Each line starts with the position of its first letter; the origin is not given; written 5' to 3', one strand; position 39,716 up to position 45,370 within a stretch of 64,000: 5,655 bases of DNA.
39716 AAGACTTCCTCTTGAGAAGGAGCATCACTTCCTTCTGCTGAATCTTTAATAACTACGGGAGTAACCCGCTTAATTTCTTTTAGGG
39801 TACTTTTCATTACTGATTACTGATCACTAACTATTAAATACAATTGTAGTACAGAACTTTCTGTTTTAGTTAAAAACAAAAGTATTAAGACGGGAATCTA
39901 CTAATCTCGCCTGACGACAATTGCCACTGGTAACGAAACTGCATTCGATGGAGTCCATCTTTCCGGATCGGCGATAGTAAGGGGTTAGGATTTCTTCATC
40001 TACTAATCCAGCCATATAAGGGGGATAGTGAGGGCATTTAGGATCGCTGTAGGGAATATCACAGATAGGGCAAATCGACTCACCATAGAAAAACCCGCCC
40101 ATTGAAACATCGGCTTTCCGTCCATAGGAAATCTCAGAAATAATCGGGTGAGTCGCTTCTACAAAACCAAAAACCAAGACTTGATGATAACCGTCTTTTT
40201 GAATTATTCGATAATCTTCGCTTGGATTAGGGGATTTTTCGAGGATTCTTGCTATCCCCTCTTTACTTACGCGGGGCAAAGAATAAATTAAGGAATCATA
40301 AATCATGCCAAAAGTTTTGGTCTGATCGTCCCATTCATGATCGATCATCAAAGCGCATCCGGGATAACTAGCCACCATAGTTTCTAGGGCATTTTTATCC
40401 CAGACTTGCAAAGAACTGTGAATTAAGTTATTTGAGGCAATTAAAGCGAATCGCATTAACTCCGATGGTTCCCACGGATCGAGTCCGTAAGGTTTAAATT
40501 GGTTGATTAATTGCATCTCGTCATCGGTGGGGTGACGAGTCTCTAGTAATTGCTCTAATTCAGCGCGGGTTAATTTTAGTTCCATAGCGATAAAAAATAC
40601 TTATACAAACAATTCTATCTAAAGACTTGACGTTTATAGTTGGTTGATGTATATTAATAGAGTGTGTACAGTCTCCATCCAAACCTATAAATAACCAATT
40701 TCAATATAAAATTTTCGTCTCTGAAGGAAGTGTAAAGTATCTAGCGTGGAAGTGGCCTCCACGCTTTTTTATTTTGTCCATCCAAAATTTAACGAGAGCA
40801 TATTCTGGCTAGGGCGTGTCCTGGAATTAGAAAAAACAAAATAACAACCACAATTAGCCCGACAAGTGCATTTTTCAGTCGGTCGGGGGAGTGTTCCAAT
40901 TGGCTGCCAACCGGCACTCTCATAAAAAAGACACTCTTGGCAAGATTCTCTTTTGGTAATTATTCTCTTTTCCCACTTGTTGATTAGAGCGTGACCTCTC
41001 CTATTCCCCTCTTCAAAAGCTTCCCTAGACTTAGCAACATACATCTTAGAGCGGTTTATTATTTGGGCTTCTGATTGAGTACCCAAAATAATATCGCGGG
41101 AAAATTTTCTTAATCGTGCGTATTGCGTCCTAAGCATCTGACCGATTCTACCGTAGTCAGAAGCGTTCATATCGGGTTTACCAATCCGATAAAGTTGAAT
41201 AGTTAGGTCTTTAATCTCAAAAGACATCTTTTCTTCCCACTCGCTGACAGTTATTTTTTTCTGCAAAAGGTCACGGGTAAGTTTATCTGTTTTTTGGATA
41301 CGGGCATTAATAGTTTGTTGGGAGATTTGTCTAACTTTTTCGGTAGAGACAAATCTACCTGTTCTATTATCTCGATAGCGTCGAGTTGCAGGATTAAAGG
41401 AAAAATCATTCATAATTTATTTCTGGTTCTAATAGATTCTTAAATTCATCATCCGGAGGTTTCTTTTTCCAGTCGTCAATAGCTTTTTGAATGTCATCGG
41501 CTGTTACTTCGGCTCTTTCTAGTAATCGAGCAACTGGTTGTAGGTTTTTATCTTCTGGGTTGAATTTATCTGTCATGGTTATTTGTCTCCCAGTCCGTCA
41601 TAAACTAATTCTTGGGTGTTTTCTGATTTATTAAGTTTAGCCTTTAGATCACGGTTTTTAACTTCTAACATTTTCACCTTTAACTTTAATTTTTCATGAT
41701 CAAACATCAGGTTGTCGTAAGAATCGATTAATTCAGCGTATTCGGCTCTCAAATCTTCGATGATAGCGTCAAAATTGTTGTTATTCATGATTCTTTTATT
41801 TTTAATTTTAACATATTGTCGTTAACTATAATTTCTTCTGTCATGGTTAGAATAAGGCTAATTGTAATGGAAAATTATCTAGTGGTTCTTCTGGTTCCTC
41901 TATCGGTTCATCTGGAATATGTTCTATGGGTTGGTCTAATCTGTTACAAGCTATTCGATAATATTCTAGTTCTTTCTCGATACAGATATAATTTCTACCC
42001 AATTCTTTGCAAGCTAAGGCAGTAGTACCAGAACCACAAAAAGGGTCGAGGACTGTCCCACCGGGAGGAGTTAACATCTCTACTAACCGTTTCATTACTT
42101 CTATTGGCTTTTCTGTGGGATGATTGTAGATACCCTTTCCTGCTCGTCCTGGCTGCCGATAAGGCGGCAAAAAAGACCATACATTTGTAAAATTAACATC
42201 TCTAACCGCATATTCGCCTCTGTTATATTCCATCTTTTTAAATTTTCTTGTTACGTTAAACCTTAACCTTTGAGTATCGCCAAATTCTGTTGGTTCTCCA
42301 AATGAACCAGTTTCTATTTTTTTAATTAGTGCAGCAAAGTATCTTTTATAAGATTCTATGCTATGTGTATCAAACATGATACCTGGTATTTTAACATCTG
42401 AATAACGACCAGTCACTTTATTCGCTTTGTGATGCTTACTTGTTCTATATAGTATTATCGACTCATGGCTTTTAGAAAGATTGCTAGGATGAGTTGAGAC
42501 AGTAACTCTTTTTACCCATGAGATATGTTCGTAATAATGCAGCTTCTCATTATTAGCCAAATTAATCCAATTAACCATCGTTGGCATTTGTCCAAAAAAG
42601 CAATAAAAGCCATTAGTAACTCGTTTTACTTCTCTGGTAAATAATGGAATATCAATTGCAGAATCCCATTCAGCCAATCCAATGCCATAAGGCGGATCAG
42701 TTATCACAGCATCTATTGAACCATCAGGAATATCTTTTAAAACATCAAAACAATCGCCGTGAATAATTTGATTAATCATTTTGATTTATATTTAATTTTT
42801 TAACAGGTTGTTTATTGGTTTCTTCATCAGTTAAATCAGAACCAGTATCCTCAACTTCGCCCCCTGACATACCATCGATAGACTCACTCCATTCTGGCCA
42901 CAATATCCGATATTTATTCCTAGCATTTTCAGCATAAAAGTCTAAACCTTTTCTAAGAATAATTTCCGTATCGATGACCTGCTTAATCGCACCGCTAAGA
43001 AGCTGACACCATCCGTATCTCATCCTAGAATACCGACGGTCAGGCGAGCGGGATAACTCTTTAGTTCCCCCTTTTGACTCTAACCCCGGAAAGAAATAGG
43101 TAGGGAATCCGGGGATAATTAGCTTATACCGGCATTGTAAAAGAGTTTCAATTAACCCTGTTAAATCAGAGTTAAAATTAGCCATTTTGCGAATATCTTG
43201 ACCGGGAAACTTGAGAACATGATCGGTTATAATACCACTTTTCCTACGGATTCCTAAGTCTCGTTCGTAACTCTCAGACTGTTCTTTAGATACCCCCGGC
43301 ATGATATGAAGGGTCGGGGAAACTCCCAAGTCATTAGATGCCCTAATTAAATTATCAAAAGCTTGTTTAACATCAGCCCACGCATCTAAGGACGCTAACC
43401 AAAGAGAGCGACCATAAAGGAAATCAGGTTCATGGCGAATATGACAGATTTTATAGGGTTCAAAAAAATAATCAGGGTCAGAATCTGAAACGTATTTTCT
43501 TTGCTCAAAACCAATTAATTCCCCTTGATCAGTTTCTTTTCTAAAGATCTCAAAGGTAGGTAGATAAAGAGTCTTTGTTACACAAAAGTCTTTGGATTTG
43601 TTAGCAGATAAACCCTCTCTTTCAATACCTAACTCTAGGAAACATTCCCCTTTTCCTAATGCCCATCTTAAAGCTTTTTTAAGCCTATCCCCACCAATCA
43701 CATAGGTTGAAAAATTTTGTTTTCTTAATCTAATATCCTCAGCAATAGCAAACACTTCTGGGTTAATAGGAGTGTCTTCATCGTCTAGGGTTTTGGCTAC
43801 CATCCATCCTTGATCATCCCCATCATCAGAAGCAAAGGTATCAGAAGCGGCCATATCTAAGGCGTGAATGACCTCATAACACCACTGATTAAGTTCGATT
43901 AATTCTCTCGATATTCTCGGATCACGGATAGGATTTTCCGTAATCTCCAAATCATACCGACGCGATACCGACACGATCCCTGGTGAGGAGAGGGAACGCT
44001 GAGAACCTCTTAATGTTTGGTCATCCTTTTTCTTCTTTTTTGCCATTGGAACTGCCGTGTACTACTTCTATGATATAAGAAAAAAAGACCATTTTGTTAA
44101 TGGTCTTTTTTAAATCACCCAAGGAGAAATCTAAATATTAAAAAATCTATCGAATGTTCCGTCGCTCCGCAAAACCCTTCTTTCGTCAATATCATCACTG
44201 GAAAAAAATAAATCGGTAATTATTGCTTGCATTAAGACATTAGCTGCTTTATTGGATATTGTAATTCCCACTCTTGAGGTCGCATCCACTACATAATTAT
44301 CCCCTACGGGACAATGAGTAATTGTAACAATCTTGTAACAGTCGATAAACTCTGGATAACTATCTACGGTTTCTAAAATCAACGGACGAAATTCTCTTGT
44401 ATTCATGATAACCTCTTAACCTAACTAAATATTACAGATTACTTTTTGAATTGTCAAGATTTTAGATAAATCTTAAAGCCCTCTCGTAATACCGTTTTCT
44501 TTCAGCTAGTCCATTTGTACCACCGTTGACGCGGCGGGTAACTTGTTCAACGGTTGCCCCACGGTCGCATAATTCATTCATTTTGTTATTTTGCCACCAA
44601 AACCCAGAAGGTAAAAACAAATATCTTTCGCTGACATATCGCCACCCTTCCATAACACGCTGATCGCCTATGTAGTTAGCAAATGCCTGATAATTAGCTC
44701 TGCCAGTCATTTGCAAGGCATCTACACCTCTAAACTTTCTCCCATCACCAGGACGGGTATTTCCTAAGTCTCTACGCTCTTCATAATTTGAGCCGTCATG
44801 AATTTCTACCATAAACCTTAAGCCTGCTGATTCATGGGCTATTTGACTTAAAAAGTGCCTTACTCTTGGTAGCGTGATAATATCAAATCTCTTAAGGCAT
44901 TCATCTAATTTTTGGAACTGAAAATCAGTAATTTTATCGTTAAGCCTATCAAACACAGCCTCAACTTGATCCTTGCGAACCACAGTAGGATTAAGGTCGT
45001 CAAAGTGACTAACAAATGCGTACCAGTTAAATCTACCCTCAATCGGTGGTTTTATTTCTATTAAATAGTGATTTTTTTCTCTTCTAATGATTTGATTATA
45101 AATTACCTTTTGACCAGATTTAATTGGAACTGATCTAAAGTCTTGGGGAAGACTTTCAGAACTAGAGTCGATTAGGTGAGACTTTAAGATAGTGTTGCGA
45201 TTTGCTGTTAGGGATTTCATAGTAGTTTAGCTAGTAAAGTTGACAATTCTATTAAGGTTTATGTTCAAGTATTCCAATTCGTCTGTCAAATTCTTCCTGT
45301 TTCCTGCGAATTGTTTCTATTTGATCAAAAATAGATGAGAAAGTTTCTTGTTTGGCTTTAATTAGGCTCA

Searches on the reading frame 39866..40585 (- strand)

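Call 88: search_protein_families(library=phrogs, proteins=[window:39866-40585:-], max_evalue=0.001)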
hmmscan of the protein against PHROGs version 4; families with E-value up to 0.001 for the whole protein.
window:39866-40585:- (239 aa): 1 family
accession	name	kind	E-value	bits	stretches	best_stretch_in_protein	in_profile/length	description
phrog_16951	-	unknown function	3.8e-05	24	1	20-230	16-200/312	-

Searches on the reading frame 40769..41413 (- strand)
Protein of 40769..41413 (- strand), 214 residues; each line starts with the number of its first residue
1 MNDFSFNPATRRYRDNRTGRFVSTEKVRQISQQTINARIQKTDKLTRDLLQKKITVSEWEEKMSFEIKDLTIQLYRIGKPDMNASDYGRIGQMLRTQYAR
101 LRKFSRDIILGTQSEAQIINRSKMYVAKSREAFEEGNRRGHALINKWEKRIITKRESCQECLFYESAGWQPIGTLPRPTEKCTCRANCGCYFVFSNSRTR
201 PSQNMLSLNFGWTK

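Call 88: search_protein_families(library=phrogs, proteins=[window:40769-41413:-], max_evalue=0.001)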
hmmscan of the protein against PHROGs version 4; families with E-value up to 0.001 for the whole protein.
window:40769-41413:- (214 aa): 1 family
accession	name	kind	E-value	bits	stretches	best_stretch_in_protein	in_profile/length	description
phrog_24776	-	unknown function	6.3e-41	141.6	1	2-197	6-206/218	-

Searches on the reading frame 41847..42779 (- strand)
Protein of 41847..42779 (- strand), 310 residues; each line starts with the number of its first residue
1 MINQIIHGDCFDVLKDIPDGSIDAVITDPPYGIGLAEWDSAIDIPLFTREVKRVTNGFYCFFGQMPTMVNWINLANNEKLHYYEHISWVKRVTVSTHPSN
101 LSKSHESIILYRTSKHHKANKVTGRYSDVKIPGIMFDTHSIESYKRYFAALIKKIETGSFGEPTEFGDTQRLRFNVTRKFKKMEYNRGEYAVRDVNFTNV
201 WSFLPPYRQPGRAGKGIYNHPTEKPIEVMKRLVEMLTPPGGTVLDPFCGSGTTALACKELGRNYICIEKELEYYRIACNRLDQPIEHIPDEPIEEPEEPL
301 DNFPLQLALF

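Call 25: search_protein_families(library=pfam, proteins=[window:41847-42779:-], max_evalue=0.001)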
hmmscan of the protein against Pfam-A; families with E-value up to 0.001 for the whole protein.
window:41847-42779:- (310 aa): 2 families
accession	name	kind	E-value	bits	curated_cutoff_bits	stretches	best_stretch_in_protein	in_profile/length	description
PF01555.25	N6_N4_Mtase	-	7.9e-38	131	26.7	1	22-277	1-219/221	DNA methylase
PF01170.24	UPF0020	-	8.7e-08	32.5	22.3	0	16-60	114-163/197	RMKL-like, methyltransferase domain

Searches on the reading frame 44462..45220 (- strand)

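Call 88: search_protein_families(library=phrogs, proteins=[window:44462-45220:-], max_evalue=0.001)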
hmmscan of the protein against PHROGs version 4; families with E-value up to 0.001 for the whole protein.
window:44462-45220:- (252 aa): 7 families
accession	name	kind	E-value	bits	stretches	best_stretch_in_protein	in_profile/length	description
phrog_181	-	lysis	7.4e-37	128.7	1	78-249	329-527/769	endolysin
phrog_9506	-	lysis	1.1e-33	118.3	1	102-250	24-191/330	endolysin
phrog_1519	-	lysis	5.3e-26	92.8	1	88-249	206-377/502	endolysin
phrog_34417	-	unknown function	9.1e-25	88.5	1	115-246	41-189/326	-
phrog_14712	-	moron, auxiliary metabolic gene and host takeover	2.1e-24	87.3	1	102-248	26-183/322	chitinase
phrog_317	-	lysis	1.5e-17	64.9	1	89-249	200-356/492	endolysin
phrog_26317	-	unknown function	1.5e-17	64.7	1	145-250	13-115/119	-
